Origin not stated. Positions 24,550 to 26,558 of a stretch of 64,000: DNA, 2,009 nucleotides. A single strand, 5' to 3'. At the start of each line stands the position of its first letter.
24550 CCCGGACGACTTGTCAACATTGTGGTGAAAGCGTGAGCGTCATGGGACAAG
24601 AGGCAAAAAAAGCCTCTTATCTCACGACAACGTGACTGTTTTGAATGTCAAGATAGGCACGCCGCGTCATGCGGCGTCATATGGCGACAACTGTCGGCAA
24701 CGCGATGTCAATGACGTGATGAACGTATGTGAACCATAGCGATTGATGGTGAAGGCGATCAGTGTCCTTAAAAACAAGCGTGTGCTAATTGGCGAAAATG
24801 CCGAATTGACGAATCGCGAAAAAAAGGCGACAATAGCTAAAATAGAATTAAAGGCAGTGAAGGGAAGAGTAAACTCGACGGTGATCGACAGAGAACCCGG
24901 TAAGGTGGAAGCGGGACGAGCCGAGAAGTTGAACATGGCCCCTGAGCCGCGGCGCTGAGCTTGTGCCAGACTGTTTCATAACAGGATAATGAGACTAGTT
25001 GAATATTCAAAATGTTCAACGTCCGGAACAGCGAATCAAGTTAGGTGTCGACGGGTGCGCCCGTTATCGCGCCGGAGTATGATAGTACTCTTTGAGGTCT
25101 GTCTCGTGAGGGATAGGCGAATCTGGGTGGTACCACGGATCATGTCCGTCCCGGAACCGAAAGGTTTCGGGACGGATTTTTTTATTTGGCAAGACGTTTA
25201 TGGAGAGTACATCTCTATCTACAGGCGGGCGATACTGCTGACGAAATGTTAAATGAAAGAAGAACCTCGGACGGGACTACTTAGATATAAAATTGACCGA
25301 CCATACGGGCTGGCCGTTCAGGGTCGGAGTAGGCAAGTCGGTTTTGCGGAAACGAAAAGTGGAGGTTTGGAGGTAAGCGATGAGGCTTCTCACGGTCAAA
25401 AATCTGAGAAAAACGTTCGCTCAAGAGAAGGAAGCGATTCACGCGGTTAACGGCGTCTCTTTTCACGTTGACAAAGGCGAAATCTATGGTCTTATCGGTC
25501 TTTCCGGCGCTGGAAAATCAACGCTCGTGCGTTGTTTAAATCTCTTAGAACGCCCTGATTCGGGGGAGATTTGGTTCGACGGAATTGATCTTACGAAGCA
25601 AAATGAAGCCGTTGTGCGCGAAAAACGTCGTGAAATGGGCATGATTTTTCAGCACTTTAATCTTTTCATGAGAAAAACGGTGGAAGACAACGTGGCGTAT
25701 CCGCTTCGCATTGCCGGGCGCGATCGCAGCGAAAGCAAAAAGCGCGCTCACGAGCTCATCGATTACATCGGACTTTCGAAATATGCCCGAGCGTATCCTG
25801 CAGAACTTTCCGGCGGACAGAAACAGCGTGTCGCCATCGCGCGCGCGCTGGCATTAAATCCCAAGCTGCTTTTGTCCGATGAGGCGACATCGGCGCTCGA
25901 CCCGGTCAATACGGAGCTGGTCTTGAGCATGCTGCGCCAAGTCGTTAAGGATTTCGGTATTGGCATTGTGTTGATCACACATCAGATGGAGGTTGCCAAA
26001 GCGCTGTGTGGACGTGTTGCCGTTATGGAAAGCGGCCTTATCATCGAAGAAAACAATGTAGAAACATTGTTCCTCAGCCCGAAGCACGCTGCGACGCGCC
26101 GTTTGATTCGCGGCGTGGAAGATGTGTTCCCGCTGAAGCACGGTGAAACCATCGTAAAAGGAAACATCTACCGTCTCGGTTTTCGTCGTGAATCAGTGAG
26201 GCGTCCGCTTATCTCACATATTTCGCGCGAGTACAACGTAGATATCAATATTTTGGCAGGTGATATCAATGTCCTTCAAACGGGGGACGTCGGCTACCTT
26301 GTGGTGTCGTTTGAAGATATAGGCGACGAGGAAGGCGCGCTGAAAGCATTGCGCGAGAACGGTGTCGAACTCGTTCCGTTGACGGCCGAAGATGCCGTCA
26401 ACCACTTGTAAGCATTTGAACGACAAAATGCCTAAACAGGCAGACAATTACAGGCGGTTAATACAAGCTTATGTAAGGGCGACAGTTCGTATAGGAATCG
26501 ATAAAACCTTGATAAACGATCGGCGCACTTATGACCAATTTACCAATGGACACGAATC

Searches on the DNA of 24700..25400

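Call 80: search_rna_families(source=window, start=24700, end=25400, threshold=evalue, max_evalue=1)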
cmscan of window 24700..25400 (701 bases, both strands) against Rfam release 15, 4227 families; matches with E-value up to 1: 1.
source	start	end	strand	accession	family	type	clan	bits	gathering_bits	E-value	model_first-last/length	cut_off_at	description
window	24848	25156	+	RF00230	T-box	Cis-reg; leader;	-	80.2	93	1e-17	1-219/219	no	T-box leader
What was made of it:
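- It scores 80 bits on a real T-box in the same window (call 80).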

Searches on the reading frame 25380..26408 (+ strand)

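Call 83: search_protein_families(library=pfam, proteins=[window:25380-26408:+], max_evalue=0.00001)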
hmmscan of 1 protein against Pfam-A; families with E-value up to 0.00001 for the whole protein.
window:25380-26408:+ (343 aa): 4 families
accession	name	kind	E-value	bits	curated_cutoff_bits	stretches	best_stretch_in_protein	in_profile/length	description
PF00005.33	ABC_tran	-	1e-37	130.2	25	1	24-171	2-137/137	ABC transporter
PF09383.16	NIL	-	2.1e-17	63.2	24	1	263-330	2-70/73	NIL domain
PF02463.25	SMC_N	-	2.5e-06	27.5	40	0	119-206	113-205/220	RecF/RecN/SMC N terminal domain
PF13304.12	AAA_21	-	8.8e-06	26.4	27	0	35-118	1-83/304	AAA domain, putative AbiEii toxin, Type IV TA system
